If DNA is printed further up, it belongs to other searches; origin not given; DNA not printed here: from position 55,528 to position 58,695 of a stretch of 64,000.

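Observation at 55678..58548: Bacterial calpain-like cysteine protease fused to RTX repeats and DUF4214, encoded in a low-GC islet next to a T6SS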

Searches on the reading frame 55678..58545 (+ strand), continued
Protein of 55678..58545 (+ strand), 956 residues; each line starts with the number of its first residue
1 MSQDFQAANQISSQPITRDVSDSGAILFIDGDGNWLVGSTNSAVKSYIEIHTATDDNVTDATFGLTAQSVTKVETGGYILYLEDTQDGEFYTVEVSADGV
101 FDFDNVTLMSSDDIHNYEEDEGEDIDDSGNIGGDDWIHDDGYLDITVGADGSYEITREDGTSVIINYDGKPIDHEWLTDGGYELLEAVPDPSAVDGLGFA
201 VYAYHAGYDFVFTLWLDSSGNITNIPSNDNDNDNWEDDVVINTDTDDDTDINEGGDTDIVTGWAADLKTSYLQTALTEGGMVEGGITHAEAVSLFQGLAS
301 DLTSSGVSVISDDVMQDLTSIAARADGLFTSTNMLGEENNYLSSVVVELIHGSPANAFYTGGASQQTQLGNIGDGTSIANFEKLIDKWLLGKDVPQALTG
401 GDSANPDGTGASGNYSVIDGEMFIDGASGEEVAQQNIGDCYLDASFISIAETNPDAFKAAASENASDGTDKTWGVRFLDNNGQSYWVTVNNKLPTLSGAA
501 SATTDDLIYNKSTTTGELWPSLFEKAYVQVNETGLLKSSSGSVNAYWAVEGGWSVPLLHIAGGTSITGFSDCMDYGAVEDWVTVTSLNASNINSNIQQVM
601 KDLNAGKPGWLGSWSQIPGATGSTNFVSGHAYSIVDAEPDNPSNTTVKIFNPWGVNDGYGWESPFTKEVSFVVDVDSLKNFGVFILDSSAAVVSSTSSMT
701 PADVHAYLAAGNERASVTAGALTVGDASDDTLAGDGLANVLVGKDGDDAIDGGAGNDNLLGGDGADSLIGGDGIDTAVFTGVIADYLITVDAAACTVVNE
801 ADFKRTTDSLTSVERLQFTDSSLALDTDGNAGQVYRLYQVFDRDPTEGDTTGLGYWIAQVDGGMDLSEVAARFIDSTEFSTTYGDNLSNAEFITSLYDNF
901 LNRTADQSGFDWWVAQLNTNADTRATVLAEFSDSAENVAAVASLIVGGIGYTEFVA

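Call 15: find_related_loci(query=A1, collection=genome_contigs, flank=10000)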
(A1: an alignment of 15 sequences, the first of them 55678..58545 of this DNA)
Query A1 (956 aa) in genome_contigs; peptide patterns used: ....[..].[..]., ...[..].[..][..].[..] (x = any residue, [..] = any of these).
168 stretches matched a pattern; 108 encode a relative of the query (tblastn E <= 1e-3); the best 80 are kept; 78 distinct loci.
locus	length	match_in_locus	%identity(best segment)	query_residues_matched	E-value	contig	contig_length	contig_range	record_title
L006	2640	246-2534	31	21-822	2e-106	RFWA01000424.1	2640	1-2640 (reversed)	MAG: Betaproteobacteria bacterium isolate WB5_2A_081 contig_100_423, whole genome shotgun sequence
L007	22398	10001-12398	34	2-917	3e-100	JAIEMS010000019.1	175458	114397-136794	MAG: Burkholderiaceae bacterium isolate co.spades.CONCOCT.2.5kb_117 c_000000000002, whole genome shotgun sequence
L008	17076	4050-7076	32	21-874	2e-96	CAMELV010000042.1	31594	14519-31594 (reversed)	MAG: Comamonas sp. lk isolate MsE-30jul19-110 genome assembly, contig: MsE-30jul19-C1798, whole genome shotgun sequence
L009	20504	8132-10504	31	21-850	2e-95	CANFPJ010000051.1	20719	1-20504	MAG: Comamonadaceae bacterium isolate Jr-14may18-109 genome assembly, contig: Jr-14may18-C3944, whole genome shotgun seq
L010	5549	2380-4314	31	14-665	4e-89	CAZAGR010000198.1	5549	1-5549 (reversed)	MAG TPA_asm: uncultured Propionivibrio sp. isolate binchicken_co186_249 genome assembly, contig: NODE_21815_length_5549_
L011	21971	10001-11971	32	9-673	2e-88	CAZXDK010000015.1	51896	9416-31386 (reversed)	MAG TPA_asm: uncultured Gallionellaceae bacterium isolate SRP302447_co1_762 genome assembly, contig: NODE_1964_length_51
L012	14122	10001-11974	31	11-677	1e-87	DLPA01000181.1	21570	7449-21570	MAG TPA_asm: bacterium UBA7470 isolate UBA7470 UBA7470_contig_9831, whole genome shotgun sequence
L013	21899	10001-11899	33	25-672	2e-86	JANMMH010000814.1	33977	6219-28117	MAG: Rubrivivax sp. isolate OTE_58_metabat_536 OTE_58_k141_1953341, whole genome shotgun sequence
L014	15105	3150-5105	31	10-678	3e-83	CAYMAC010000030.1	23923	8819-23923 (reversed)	MAG TPA_asm: uncultured Simplicispira sp. isolate SRP290908_co2_181 genome assembly, contig: NODE_2689_length_23923_cov_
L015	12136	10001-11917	31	25-673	6e-83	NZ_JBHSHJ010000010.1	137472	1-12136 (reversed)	Giesbergeria sinuosa strain CCUG 49452 spades_K_17_127_10, whole genome shotgun sequence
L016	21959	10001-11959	31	9-678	2e-81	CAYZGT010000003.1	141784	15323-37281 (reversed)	MAG TPA_asm: uncultured Simplicispira sp. isolate SRP220891_co1_309 genome assembly, contig: NODE_141_length_141784_cov_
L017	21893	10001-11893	32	25-672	2e-80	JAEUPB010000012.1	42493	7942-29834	MAG: Rubrivivax sp. isolate new MAG-214 k141_1850268, whole genome shotgun sequence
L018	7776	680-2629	31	25-678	4e-78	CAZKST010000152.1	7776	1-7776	MAG TPA_asm: uncultured Thiotrichaceae bacterium isolate SRP342105_co1_176 genome assembly, contig: NODE_13153_length_77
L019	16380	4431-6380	30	13-673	3e-77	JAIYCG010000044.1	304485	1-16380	MAG: Comamonadaceae bacterium isolate E1_MAG_00071 pond_E1_MAG_00071_000000000047, whole genome shotgun sequence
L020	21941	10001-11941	30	14-656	2e-76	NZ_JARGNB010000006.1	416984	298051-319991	Aquabacterium humicola strain RJY3 contig6, whole genome shotgun sequence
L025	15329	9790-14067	30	10-677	7e-73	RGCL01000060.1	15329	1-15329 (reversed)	MAG: Betaproteobacteria bacterium isolate WB6_2A_069 contig_100_59, whole genome shotgun sequence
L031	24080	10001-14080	36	262-943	2e-71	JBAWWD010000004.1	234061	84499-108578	MAG: Burkholderiales bacterium isolate ELA028 MAG028_4, whole genome shotgun sequence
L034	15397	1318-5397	34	262-943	8e-65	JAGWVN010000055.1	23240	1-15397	MAG: Betaproteobacteria bacterium isolate REEB420 contig-150_3911, whole genome shotgun sequence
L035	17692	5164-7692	37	23-672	3e-55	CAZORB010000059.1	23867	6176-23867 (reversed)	MAG TPA_asm: uncultured Bordetella sp. isolate SRP278252_co3_128 genome assembly, contig: NODE_3532_length_23867_cov_5.8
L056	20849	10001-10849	32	341-659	3e-28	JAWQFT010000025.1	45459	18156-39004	MAG: Jaaginema sp. PMC 1080.18 PMC1080_51_length_45459_cov_22.911329, whole genome shotgun sequence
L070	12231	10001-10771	28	341-654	4e-22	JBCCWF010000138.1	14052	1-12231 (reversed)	MAG: Cyanobacteria bacterium P01_E01_bin.6 k141_212642_length_14052_cov_12.9858, whole genome shotgun sequence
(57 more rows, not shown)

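Call 17: search_protein_families(library=pfam, proteins=[L001:21698-22933:+], max_evalue=0.001)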
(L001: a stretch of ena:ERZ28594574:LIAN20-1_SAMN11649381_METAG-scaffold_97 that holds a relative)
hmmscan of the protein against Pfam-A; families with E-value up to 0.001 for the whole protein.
L001:21698-22933:+ (412 aa): 1 family
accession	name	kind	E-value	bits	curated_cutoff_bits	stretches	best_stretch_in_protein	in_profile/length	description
PF00664.28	ABC_membrane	-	2.8e-36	126.1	28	1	160-412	1-249/274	ABC transporter transmembrane region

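Call 33: predict_structure(alignment_id=A1)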
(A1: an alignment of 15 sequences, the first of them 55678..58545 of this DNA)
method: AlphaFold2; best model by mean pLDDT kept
length: 956 residues; sequences in the alignment: 15
mean_pLDDT: 64.9   pTM: 0.53
mean pLDDT of the five models: 64.9, 63.6, 61.9, 61.9, 55.0
residues with pLDDT >= 90: 75; 70-90: 400; 50-70: 211; < 50: 270
segments of 3 or more residues with pLDDT < 50: 1-14, 129-131, 227-248, 397-412, 498-514, 540-552, 574-578, 692-726, 736-745, 802-805, 821-823, 828-880, 884-893, 895-911, 913-956
pLDDT, mean of each block of 10 residues (from residue 1): 30 51 76 79 76 83 80 87 78 91 83 74 56 51 66 77 86 75 73 73 67 84 67 39 45 66 80 81 74 93 88 82 86 82 88 71 63 79 90 60 37 65 81 69 87 87 74 85 82 63 44 61 82 61 41 69 78 51 71 84 89 78 75 89 88 67 86 71 81 36 32 25 47 47 48 70 66 73 61 61 59 71 48 30 30 28 27 38 46 47 41 43 33 29 26 24
secondary structure, 60 per line:
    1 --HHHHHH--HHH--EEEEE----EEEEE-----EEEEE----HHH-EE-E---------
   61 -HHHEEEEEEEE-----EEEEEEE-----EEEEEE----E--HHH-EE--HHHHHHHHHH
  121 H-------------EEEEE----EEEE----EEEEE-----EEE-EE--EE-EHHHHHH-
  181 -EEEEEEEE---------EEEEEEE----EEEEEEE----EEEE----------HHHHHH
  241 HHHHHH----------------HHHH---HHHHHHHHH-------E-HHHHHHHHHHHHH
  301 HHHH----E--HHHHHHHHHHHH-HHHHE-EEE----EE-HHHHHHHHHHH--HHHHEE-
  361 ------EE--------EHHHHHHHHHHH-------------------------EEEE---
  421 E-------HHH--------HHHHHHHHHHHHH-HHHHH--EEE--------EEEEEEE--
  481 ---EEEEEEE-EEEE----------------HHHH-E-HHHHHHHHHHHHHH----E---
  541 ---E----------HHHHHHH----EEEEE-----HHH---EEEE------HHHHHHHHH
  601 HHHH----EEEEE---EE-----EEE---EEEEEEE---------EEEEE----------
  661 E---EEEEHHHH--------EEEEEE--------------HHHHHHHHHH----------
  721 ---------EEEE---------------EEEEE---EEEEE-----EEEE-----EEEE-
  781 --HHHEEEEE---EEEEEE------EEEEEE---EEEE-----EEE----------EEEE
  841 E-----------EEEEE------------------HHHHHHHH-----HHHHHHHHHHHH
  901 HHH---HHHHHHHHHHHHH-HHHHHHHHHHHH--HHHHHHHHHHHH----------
elements in order (helices of 4 or more, strands of 3 or more residues): H3-8 E16-20 E25-29 E35-39 E65-72 E78-84 E90-95 H111-121 E135-139 E144-147 E152-156 E162-164 H174-179 E182-189 E199-205 E210-216 E221-224 H235-246 H263-266 H270-278 H288-304 H312-323 H325-328 E331-333 H341-351 H354-357 H378-388 E414-417 H440-452 H454-458 E461-463 E472-478 E484-490 E492-495 H512-515 H519-532 H555-561 E566-570 E582-585 H592-604 E609-613 E624-626 E630-636 E646-650 E665-668 H669-672 E681-686 H701-710 E730-733 E749-753 E757-761 E767-770 E776-779 E786-790 E794-799 E806-811 E815-818 E824-826 E837-841 E853-857 H876-883 H889-903 H907-919 H921-932 H935-946

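Call 36: fold_search(model_id=the predicted structure, library=pdb)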
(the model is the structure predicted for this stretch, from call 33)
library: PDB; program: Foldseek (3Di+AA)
matches with E <= 10: 149; with E <= 0.001: 2
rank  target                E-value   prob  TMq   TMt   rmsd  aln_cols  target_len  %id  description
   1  7w7o                  7.3e-09  1.00  0.20  0.54   7.5       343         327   17  The crystal structure of human Calpain-1 protease core in complex with 14a (released 2023-06-07)
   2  9cse                  1.8e-04  1.00  0.07  0.21  13.8       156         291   25  Crystal structure of Repeats-in-Toxin-like domain from Aeromonas hydrophila (released 2025-05-14)
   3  2zvd_A                1.4e-03  1.00  0.09  0.14   2.9       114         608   18  Crystal structure of Pseudomonas sp. MIS38 lipase in an open conformation (released 2009-11-10)
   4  2qua                  1.5e-03  1.00  0.10  0.15   3.5       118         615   16  Crystal structure of LipA from Serratia marcescens (released 2007-08-28)
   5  3a6z_A                2.2e-03  1.00  0.09  0.13   6.1       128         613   17  Crystal structure of Pseudomonas sp. MIS38 lipase (PML) in the open conformation following dialysis against Ca-free bu (released 2010-05-26)
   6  5cxl_A                3.1e-03  0.95  0.07  0.31  10.9       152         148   25  CRYSTAL STRUCTURE OF RTX DOMAIN BLOCK V OF ADENYLATE CYCLASE TOXIN FROM BORDETELLA PERTUSSIS (released 2015-09-02)
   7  2z8z                  3.4e-03  1.00  0.10  0.14   7.7       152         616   16  Crystal structure of a platinum-bound S445C mutant of Pseudomonas sp. MIS38 lipase (released 2007-10-30)
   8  9p6c_A                3.4e-03  0.98  0.08  0.30   5.8       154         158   20  RTX domain block V of adenylate cyclase toxin with mutations D1533N, A1542N, D1560N, S1569N, D1587N, H1598N, H1608N (released 2025-12-24)
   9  5cvw                  4.8e-03  0.91  0.07  0.30  10.9       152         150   24  CRYSTAL STRUCTURE OF RTX DOMAIN BLOCK V OF ADENYLATE CYCLASE TOXIN FROM BORDETELLA PERTUSSIS (released 2015-09-09)
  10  2zj7                  6.2e-03  1.00  0.09  0.14   9.5       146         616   18  Crystal structure of D157A mutant of Pseudomonas sp. MIS38 lipase (released 2008-12-02)
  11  9p0d                  6.9e-03  0.96  0.08  0.33   5.7       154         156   21  Crystal structure of Sr2+-bound RTX domain block V of adenylate cyclase toxin from Bordetella pertussis (released 2026-01-07)
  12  6qk7_A                1.0e-02  0.54  0.08  0.07  12.6       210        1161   10  Elongator catalytic subcomplex Elp123 lobe (released 2019-07-17)
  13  9p6c_B                1.2e-02  0.84  0.07  0.30  10.8       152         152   25  RTX domain block V of adenylate cyclase toxin with mutations D1533N, A1542N, D1560N, S1569N, D1587N, H1598N, H1608N (released 2025-12-24)
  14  3g0c_A                1.2e-02  0.41  0.07  0.09  16.1       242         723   10  Crystal structure of dipeptidyl peptidase IV in complex with a pyrimidinedione inhibitor 1 (released 2010-02-16)
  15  4g1f_B                1.8e-02  0.30  0.07  0.09  16.0       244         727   10  Crystal Structure of human Dipeptidyl Peptidase IV in complex with a pyridopyrimidinedione analogue (released 2013-02-27)
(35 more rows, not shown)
